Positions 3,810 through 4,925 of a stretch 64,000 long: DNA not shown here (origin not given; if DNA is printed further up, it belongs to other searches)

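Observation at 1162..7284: Unusual six-gene cassette (ThDP enzyme, HpcH-like aldolase, SDR, DHQS-like cyclase, HAD phosphatase, epimerase): candidate pathway for a higher-carbon, branched or carbocyclic sugar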

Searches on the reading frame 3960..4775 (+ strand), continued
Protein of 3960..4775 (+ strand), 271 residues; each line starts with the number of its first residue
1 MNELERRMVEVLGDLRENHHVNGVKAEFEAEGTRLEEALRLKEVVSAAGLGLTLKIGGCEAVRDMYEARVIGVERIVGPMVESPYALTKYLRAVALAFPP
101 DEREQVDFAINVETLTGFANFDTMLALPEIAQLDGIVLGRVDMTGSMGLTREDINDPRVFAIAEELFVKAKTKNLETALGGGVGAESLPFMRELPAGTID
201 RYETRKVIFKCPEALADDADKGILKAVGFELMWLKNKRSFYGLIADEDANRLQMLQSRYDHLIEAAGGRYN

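Call 31: search_protein_families(library=ncbifam, proteins=[L085:538-1488:+, L085:2564-3337:+, L085:3334-4584:+, L085:4563-5966:+, L034:10840-11484:+, L034:12449-15022:+, L075:629-3199:+, L075:12547-13509:+], max_evalue=0.001)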
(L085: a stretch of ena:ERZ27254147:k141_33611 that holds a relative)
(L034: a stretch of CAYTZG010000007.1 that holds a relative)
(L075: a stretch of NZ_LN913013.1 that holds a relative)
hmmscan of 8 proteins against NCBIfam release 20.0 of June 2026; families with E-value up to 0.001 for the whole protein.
L085:538-1488:+ (316 aa): 38 families (the best 25 are shown)
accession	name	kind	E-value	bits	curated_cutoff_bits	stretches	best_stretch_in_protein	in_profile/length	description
TIGR01179.1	galE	equivalog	3.2e-56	190.6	262.3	1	2-310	1-329/332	UDP-glucose 4-epimerase GalE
NF011728.1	PRK15181.1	equivalog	1.5e-55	188.6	760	1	3-308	18-339/348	Vi polysaccharide biosynthesis UDP-N-acetylglucosaminuronic acid C-4 epimerase TviC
TIGR04180.1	EDH_00030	hypoth_equivalog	3.1e-50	170.9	475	1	3-292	1-295/297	NAD-dependent 4,6-dehydratase LegB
TIGR01181.1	dTDP_gluc_dehyt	equivalog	9.8e-43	146.4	365.1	1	3-309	2-314/321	dTDP-glucose 4,6-dehydratase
NF007956.0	PRK10675.1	subfamily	7.3e-38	130.5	394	1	1-311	1-334/338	UDP-glucose 4-epimerase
TIGR02197.1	heptose_epim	equivalog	2.9e-37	128.5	274.6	1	3-308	1-315/316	ADP-glyceromanno-heptose 6-epimerase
TIGR03466.1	HpnA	hypoth_equivalog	7.1e-30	104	367.65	1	1-260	1-249/327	hopanoid-associated sugar epimerase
NF042422.1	oxyalk_red_OleD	equivalog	1.5e-29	103.4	580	1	1-242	1-235/329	2-alkyl-3-oxoalkanoate reductase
NF052578.1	StrlDmthSdmBMthl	equivalog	5e-26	92.2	600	1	1-261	1-249/328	sterol demethylase protein SdmB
NF007582.0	PRK10217.1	equivalog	4.3e-24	85.3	698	1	2-307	3-332/355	dTDP-glucose 4,6-dehydratase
NF007490.0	PRK10084.1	subfamily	7.9e-23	81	649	1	1-308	1-336/361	dTDP-glucose 4,6-dehydratase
NF042423.1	oxyalk_red_Shew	equivalog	1.5e-20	73.6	580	1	2-225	10-220/331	2-alkyl-3-oxoalkanoate reductase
NF008360.0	PRK11150.1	equivalog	1.1e-19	70.8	452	1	3-249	2-246/310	ADP-glyceromanno-heptose 6-epimerase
NF043036.1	ErythonDh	equivalog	5.3e-19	68.6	325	1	1-169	1-176/321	D-erythronate dehydrogenase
NF058621.1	DiazavRedAvaA7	equivalog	1.7e-16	60.7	400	1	1-298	1-300/304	3-diazoavenalumate denitrifying reductase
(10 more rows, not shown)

L085:2564-3337:+ (257 aa): 20 families
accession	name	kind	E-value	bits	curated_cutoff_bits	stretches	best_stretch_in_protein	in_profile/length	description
TIGR02623.1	G1P_cyt_trans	equivalog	7.9e-128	425.3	300.25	1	1-257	1-255/255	glucose-1-phosphate cytidylyltransferase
NF049965.1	GlMnHpPGnyltfHddC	equivalog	2.5e-21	76.3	300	2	1-85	1-84/221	D-glycero-D-manno-heptose 1-phosphate guanosyltransferase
TIGR03992.1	Arch_glmU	subfamily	6.7e-21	74.6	292.1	2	1-76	1-76/393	bifunctional sugar-1-phosphate nucleotidylyltransferase/acetyltransferase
NF052502.1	man1P_GTase_Rv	exception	9.2e-19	67.5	440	1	2-234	2-217/352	mannose-1-phosphate guanylyltransferase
NF045761.1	NAMPUrTaseMurU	equivalog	3e-16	60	250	1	1-89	1-89/226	N-acetylmuramate alpha-1-phosphate uridylyltransferase MurU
NF041313.1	UDPGP_AglF_Halo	equivalog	1e-15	57.9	400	1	1-68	1-68/234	UTP--glucose-1-phosphate uridylyltransferase AglF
NF041173.1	Sug_nt_acttase_Thmprot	equivalog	1.4e-09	37.4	600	1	1-231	1-211/405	bifunctional sugar-1-phosphate nucleotidylyltransferase/acetyltransferase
NF041135.1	IPPtranDIPPsyn_Thcocales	equivalog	3e-08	33.1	580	1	1-56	1-52/419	bifunctional L-myo-inositol-1-phosphate cytidylyltransferase/CDP-L-myo-inositol myo-inositolphosphotransferase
TIGR01208.1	rmlA_long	equivalog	6.1e-08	31.9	320.25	1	2-179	1-159/353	glucose-1-phosphate thymidylyltransferase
TIGR01173.1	glmU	equivalog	5.3e-07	28.8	366.85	1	1-71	1-68/452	bifunctional UDP-N-acetylglucosamine diphosphorylase/glucosamine-1-phosphate N-acetyltransferase GlmU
TIGR02091.1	glgC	equivalog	3.6e-06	26.3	424.9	1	3-182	3-179/364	glucose-1-phosphate adenylyltransferase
NF045697.1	MurNAcPUrMurU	equivalog_domain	3.9e-06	26.4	370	1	4-231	1-212/229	N-acetylmuramate alpha-1-phosphate uridylyltransferase MurU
TIGR01099.1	galU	equivalog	4.1e-06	26.6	326.8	1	1-134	2-135/261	UTP--glucose-1-phosphate uridylyltransferase GalU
NF001947.0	PRK00725.1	subfamily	4.2e-05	22.5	470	1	3-180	19-194/426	glucose-1-phosphate adenylyltransferase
NF003670.0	PRK05293.1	equivalog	4.3e-05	22.6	470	1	4-181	8-183/382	glucose-1-phosphate adenylyltransferase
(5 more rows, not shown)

L085:3334-4584:+ (416 aa): 16 families
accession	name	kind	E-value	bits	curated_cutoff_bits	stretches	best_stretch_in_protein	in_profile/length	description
TIGR02622.1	CDP_4_6_dhtase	equivalog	7.4e-140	466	278.45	1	18-372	2-337/352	CDP-glucose 4,6-dehydratase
TIGR01181.1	dTDP_gluc_dehyt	equivalog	1.8e-25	89.7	365.1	1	22-367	1-313/321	dTDP-glucose 4,6-dehydratase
TIGR01179.1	galE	equivalog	7.8e-19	67.7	262.3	1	22-185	1-162/332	UDP-glucose 4-epimerase GalE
TIGR04180.1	EDH_00030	hypoth_equivalog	1.2e-16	60.7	475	1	23-194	1-171/297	NAD-dependent 4,6-dehydratase LegB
TIGR01472.1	gmd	equivalog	6.1e-16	58.5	415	1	23-186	3-173/342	GDP-mannose 4,6-dehydratase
NF007582.0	PRK10217.1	equivalog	3.1e-13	49.6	698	1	21-190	2-182/355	dTDP-glucose 4,6-dehydratase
NF007956.0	PRK10675.1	subfamily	2e-11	43.6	394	1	22-180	2-161/338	UDP-glucose 4-epimerase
NF007490.0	PRK10084.1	subfamily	9.1e-11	41.3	649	1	23-132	3-114/361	dTDP-glucose 4,6-dehydratase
TIGR03466.1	HpnA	hypoth_equivalog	1.2e-08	34.2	367.65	1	22-160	2-130/327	hopanoid-associated sugar epimerase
NF042423.1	oxyalk_red_Shew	equivalog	2.9e-08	33.2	580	1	21-176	9-153/331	2-alkyl-3-oxoalkanoate reductase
NF043036.1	ErythonDh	equivalog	3.2e-08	33.2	325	1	22-196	2-177/321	D-erythronate dehydrogenase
TIGR01214.1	rmlD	equivalog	1.1e-07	31.2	224.05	1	23-183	2-139/285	dTDP-4-dehydrorhamnose reductase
NF052578.1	StrlDmthSdmBMthl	equivalog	9.9e-06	25.5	600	1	23-143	3-113/328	sterol demethylase protein SdmB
NF011728.1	PRK15181.1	equivalog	3.1e-05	23.1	760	0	19-186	14-183/348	Vi polysaccharide biosynthesis UDP-N-acetylglucosaminuronic acid C-4 epimerase TviC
NF004526.0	PRK05872.1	subfamily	8.8e-05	21.7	276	1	18-90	8-80/297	short-chain dehydrogenase/reductase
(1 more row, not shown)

L085:4563-5966:+ (467 aa): 10 families
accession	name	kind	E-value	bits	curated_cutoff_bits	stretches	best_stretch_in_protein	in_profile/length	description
NF011936.0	PRK15407.1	equivalog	7.7e-205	680.6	423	1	31-463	8-437/440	lipopolysaccharide biosynthesis protein RfbH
TIGR03588.1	PseC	equivalog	4.2e-50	170.7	423.5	1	61-415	2-340/380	UDP-4-amino-4,6-dideoxy-N-acetyl-beta-L-altrosamine transaminase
TIGR04181.1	NHT_00031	hypoth_equivalog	1.1e-47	162.7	420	2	83-272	24-221/359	LegC family aminotransferase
NF008687.0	PRK11706.1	equivalog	3.1e-38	131.5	375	2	87-275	29-209/375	dTDP-4-amino-4,6-dideoxygalactose transaminase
NF008658.2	PRK11658.1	equivalog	2.5e-35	121.8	631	1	69-403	13-326/379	UDP-4-amino-4-deoxy-L-arabinose aminotransferase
TIGR02379.1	ECA_wecE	subfamily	3.7e-29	101.7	434.85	1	87-397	29-317/376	dTDP-4-amino-4,6-dideoxy-D-glucose transaminase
TIGR04427.1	PLP_DesI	equivalog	4.1e-28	98.6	650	1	67-278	28-231/390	dTDP-4-dehydro-6-deoxyglucose aminotransferase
NF006488.0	PRK08912.1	equivalog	2e-06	27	498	1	134-199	108-172/387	aminotransferase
NF004770.0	PRK06108.1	subfamily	5.7e-05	22.1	422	1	95-219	87-210/396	pyridoxal phosphate-dependent aminotransferase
NF005817.0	PRK07683.1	equivalog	0.00092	18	575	0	131-203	106-178/387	aminotransferase A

L034:10840-11484:+ (214 aa): 37 families (the best 25 are shown)
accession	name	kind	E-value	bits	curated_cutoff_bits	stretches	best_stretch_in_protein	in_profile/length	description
NF009695.0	PRK13222.1-2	equivalog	3.8e-32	111.6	225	1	9-213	6-218/226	phosphoglycolate phosphatase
TIGR01449.2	PGP_bact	equivalog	1.9e-29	102.7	180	1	13-213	2-209/213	phosphoglycolate phosphatase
TIGR02253.1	CTE7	subfamily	1.7e-21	77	169.75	1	11-214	4-221/221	TIGR02253 family HAD-type hydrolase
NF009696.0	PRK13222.1-3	equivalog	6.7e-21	75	359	1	8-212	2-211/223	N-acetylmuramic acid 6-phosphate phosphatase MupP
NF009804.0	PRK13288.1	equivalog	3.3e-20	72.5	218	1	10-214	4-207/215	pyrophosphatase PpaX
NF009697.0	PRK13222.1-4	equivalog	4.7e-19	68.6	327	1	8-214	6-219/232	phosphoglycolate phosphatase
NF009698.0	PRK13223.1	equivalog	1.1e-17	64.1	466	1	12-194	16-206/272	phosphoglycolate phosphatase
NF009694.0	PRK13222.1-1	equivalog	3e-17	62.8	415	1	67-214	89-236/252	phosphoglycolate phosphatase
NF009700.0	PRK13226.1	equivalog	3.5e-17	62.9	342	1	12-207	15-214/229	phosphoglycolate phosphatase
TIGR01454.1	AHBA_synth_RP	hypoth_equivalog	4.7e-16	59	246.65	1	13-211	2-197/205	AHBA synthesis associated protein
TIGR01662.1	HAD-SF-IIIA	subfamily_domain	2.3e-13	50.4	44.6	1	85-188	21-138/141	HAD-IIIA family hydrolase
NF009699.0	PRK13225.1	equivalog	7.7e-13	48.6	368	1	9-214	62-264/273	phosphoglycolate phosphatase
TIGR01509.1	HAD-SF-IA-v3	subfamily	9.2e-13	48.6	29.4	1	11-186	1-152/154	HAD-IA family hydrolase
TIGR02009.1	PGMB-YQAB-SF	subfamily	4.2e-11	43.4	153.35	1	11-186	3-184/186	beta-phosphoglucomutase family hydrolase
TIGR01993.1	Pyr-5-nucltdase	equivalog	2.3e-10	40.6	142.9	1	96-186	91-181/183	pyrimidine 5'-nucleotidase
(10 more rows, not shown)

L034:12449-15022:+ (857 aa): 7 families
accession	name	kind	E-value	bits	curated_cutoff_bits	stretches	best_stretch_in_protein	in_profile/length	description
TIGR02917.1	PEP_TPR_lipo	equivalog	1e-11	43.5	312.2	1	699-848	510-656/899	XrtA/PEP-CTERM system TPR-repeat protein PrsT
TIGR02521.1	type_IV_pilW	equivalog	1.4e-09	37.9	154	2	797-848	38-86/234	type IV pilus biogenesis/stability protein PilW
NF040959.1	MamA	equivalog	3.5e-09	36.4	200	1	708-846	22-158/204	magnetosome protein MamA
NF008757.0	PRK11788.1-5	equivalog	9.1e-06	25.1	363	1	700-853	81-240/388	lipopolysaccharide assembly protein LapB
NF008756.0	PRK11788.1-4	equivalog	8.8e-05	21.7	474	1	700-851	81-238/389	lipopolysaccharide assembly protein LapB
NF033758.1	gliding_GltE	equivalog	0.00024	20.2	225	1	701-847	133-276/411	adventurous gliding motility TPR repeat lipoprotein GltE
TIGR03939.1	PGA_TPR_OMP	equivalog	0.00042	18.6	366.65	1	698-847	63-208/800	poly-beta-1,6 N-acetyl-D-glucosamine export porin PgaA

L075:629-3199:+ (856 aa): 3 families
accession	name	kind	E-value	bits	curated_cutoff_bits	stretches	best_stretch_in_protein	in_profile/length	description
TIGR02412.1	pepN_strep_liv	equivalog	2e-91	307.6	591.2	1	43-757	3-741/832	aminopeptidase N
TIGR02411.1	leuko_A4_hydro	equivalog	2e-28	99.5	761.7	1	150-457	125-417/600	leukotriene-A(4) hydrolase/aminopeptidase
TIGR02414.1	pepN_proteo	equivalog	1.2e-27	96.5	718.2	1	161-485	120-446/868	aminopeptidase N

L075:12547-13509:+ (320 aa): 5 families
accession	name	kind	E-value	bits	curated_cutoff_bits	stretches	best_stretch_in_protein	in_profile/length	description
TIGR02195.1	heptsyl_trn_II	equivalog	4.5e-25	88.5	134.6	1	6-276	2-290/339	lipopolysaccharide heptosyltransferase II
NF008162.0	PRK10916.1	equivalog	7.4e-19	68.1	569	1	6-271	3-291/348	ADP-heptose--LPS heptosyltransferase RfaF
NF007742.0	PRK10422.1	equivalog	9.7e-16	57.5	467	2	4-103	6-112/352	lipopolysaccharide core heptosyltransferase RfaQ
TIGR02201.1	heptsyl_trn_III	equivalog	2.6e-15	56.3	170.2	2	195-271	212-290/344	putative lipopolysaccharide heptosyltransferase III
TIGR02193.1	heptsyl_trn_I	equivalog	3.3e-10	39.7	185.3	1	118-313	130-317/320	lipopolysaccharide heptosyltransferase I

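Call 37: search_solved_structures(query=window:3960-4775:+, max_evalue=1, show_alignments=2)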
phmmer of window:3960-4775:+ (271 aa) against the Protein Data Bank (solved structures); distinct sequences matched with E-value up to 1: 1.
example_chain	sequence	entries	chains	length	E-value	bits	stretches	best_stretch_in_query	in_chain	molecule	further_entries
7v8t_A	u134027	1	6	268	0.0064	19.4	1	103-173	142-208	2,4-dihydroxyhept-2-ene-1,7-dioic acid aldolase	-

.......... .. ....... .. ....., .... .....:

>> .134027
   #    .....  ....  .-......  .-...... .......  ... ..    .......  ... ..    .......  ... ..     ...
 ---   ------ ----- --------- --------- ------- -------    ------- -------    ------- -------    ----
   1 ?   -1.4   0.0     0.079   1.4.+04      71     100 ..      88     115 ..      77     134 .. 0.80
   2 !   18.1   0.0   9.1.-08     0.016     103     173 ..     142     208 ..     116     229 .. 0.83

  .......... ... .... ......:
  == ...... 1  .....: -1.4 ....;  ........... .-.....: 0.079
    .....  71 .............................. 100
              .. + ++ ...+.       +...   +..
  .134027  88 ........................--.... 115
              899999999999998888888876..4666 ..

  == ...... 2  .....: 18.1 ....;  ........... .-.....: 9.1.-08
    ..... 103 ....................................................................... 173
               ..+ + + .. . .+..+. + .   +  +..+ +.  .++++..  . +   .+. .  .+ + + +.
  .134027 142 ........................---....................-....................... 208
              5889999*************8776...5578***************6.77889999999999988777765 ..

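Call 48: predict_structure(alignment_id=A1)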
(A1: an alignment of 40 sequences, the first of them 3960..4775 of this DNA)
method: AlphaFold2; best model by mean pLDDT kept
length: 271 residues; sequences in the alignment: 40
mean_pLDDT: 94.4   pTM: 0.88
mean pLDDT of the five models: 94.4, 94.2, 93.2, 92.2, 91.5
residues with pLDDT >= 90: 237; 70-90: 33; 50-70: 1; < 50: 0
segments of 3 or more residues with pLDDT < 50: none
pLDDT, mean of each block of 10 residues (from residue 1): 96 98 89 86 98 89 92 94 96 94 96 98 98 97 96 95 99 98 92 98 96 95 95 91 92 95 90 68
secondary structure, 60 per line:
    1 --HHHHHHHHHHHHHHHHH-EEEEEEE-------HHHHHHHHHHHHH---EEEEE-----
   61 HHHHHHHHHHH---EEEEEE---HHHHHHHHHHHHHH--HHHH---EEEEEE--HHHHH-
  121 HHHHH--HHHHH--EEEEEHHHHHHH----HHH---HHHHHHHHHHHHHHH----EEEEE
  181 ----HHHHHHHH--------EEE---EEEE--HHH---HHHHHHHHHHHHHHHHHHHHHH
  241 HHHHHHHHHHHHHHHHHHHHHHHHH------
elements in order: H3-19 E21-27 H35-47 E51-55 H61-71 E75-80 H84-97 H100-103 E107-112 H115-119 H121-125 H128-132 E135-139 H140-146 H157-171 E176-180 H185-192 E201-203 E207-210 H219-265

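Call 50: fold_search(model_id=the predicted structure, library=pdb)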
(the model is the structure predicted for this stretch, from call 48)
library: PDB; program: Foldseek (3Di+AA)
matches with E <= 10: 1571; with E <= 0.001: 173
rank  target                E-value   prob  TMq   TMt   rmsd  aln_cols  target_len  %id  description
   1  7et9_A                2.0e-08  1.00  0.54  0.57   5.5       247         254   14  Crystal structure of AbHpaI-Zn-pyruvate complex, Class II aldolase, HpaI from Acinetobacter baumannii (released 2021-11-03)
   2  4b5w_C                2.2e-08  1.00  0.51  0.54   6.2       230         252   14  Crystal structures of divalent metal dependent pyruvate aldolase R70A mutant, HpaI, in complex with pyruvate (released 2012-08-29)
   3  4b5w_A                3.1e-08  1.00  0.55  0.57   3.8       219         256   14  Crystal structures of divalent metal dependent pyruvate aldolase R70A mutant, HpaI, in complex with pyruvate (released 2012-08-29)
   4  4mf4_E                3.3e-08  1.00  0.56  0.59   8.6       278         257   15  Crystal structure of a HpcH/Hpal aldolase/citrate lyase family protein from Burkholderia cenocepacia J2315 (released 2013-09-04)
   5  4b5w_F                3.7e-08  1.00  0.59  0.62   3.3       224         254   13  Crystal structures of divalent metal dependent pyruvate aldolase R70A mutant, HpaI, in complex with pyruvate (released 2012-08-29)
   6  4b5w_E                5.2e-08  1.00  0.53  0.56   4.6       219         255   15  Crystal structures of divalent metal dependent pyruvate aldolase R70A mutant, HpaI, in complex with pyruvate (released 2012-08-29)
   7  4b5x_B                5.6e-08  1.00  0.48  0.51   6.6       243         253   14  Crystal structures of divalent metal dependent pyruvate aldolase (HpaI), mutant D42A (released 2012-08-29)
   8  4tv6                  8.4e-08  1.00  0.52  0.62   7.3       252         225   15  Crystal Structure of Citrate Synthase Variant SbnG E151Q (released 2014-10-29)
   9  7et8_A                8.9e-08  1.00  0.55  0.59   6.8       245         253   15  Crystal structure of thermostable AbHpaI, a class II metal dependent pyruvate aldolase, HpaI from Acinetobacter bauman (released 2021-11-03)
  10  4b5x_A                1.9e-07  1.00  0.53  0.57   3.8       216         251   14  Crystal structures of divalent metal dependent pyruvate aldolase (HpaI), mutant D42A (released 2012-08-29)
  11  2v5k_A                2.0e-07  1.00  0.52  0.54   7.7       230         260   14  Class II aldolase HpcH - magnesium - oxamate complex (released 2007-10-02)
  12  2vws_A                3.7e-07  1.00  0.57  0.60   3.3       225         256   12  Crystal structure of YfaU, a metal ion dependent class II aldolase from Escherichia coli K12 (released 2008-09-09)
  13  7v8t_A                4.7e-07  1.00  0.56  0.60   5.1       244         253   17  Crystal structure of class II pyruvate aldolase from Pseudomonas aeruginosa. (released 2022-08-24)
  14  4b5s_A                5.6e-07  1.00  0.55  0.59   4.4       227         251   14  Crystal structures of divalent metal dependent pyruvate aldolase, HpaI, in complex with pyruvate (released 2012-08-29)
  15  6tth_A                6.3e-07  1.00  0.52  0.35   3.3       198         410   13  PKM2 in complex with L-threonine (released 2020-01-15)
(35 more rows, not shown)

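Call 69: search_protein_families(library=pfam, proteins=[L085:5959-7206:+, L083:12598-14430:+, L034:12449-15022:+], max_evalue=5)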
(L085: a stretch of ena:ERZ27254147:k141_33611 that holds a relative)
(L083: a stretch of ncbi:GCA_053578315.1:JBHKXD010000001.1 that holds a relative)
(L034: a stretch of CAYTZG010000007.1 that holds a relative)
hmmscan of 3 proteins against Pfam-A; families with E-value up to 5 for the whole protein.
L085:5959-7206:+ (415 aa): 1 family
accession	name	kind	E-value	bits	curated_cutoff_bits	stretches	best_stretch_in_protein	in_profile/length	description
PF09594.16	GT87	-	3.4e-06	27.4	25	1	86-332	2-234/237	Glycosyltransferase family 87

L083:12598-14430:+ (610 aa): 0 families

L034:12449-15022:+ (857 aa): 24 families
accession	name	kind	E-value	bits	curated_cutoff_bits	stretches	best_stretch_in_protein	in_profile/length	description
PF04138.20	GtrA_DPMS_TM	-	2.7e-14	53.8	26.1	1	22-133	1-117/117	GtrA/DPMS, transmembrane domain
PF14559.12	TPR_19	-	1.1e-09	38.9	25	2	699-743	2-46/68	Tetratricopeptide repeat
PF13431.12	TPR_17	-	3.5e-08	33.5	24.4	2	710-742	1-33/34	Tetratricopeptide repeat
PF13414.12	TPR_11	-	1.6e-07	31.3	26.8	2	812-841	13-42/42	TPR repeat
PF13428.12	TPR_14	-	2.7e-07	31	23.5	3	694-731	7-44/44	Tetratricopeptide repeat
PF07719.23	TPR_2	-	5.6e-06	26.5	27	1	695-721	8-34/34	Tetratricopeptide repeat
PF00515.34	TPR_1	-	1.5e-05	25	27.8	1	695-721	8-34/34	Tetratricopeptide repeat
PF13432.12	TPR_16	-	1.8e-05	25.5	32.7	1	695-743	4-52/65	Tetratricopeptide repeat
PF13371.12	TPR_9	-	0.00023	21.5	35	1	764-836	3-72/73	Tetratricopeptide repeat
PF23914.1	TPR_CcmH_CycH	-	0.001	19.4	42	1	694-789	56-154/158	Cytochrome c-type biogenesis protein H TPR domain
PF13429.12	TPR_15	-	0.0033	17.3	26.2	1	699-746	157-205/280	Tetratricopeptide repeat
PF13181.12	TPR_8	-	0.0036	17.8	25.7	1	828-850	2-24/34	Tetratricopeptide repeat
PF13176.12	TPR_7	-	0.0046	17.4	27.9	0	758-781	1-24/36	Tetratricopeptide repeat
PF12895.13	ANAPC3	-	0.016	15.9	27.2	1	704-767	5-67/82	Anaphase-promoting complex, cyclosome, subunit 3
PF25060.1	ARM_TT21_2nd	-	0.033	14.1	27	1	806-850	201-245/270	Tetratricopeptide repeat protein 21 second ARM domain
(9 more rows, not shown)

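Call 79: search_protein_representatives(protein=window:3960-4775:+)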
Query: 271 residues. Proteins with E-value up to 0.001 (for the whole library): 1094; up to 1e-10: 773; up to 1e-30: 266. The best 150 are listed.
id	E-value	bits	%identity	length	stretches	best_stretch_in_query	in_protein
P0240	5.2e-110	383.4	64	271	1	1-270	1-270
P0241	3.9e-102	357.6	61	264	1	8-268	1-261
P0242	1.3e-82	293.7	55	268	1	1-265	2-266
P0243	1.8e-80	286.7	52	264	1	1-260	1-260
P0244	1.7e-77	276.9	54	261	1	1-258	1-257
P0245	2.3e-75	269.9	73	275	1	1-166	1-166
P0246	1.6e-72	260.6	46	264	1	1-259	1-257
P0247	5.7e-72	258.8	54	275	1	1-259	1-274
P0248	7.9e-72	258.3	48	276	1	1-263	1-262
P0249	4.9e-71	255.7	48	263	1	4-261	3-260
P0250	1.0e-70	254.7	46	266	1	1-261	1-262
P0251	9.6e-70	251.5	47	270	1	1-268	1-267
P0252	5.4e-69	249.0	49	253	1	8-258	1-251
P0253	1.9e-68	247.2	51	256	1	1-258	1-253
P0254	2.3e-68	247.0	47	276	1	1-259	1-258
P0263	2.8e-64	233.6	44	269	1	1-262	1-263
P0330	3.0e-50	187.6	43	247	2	85-262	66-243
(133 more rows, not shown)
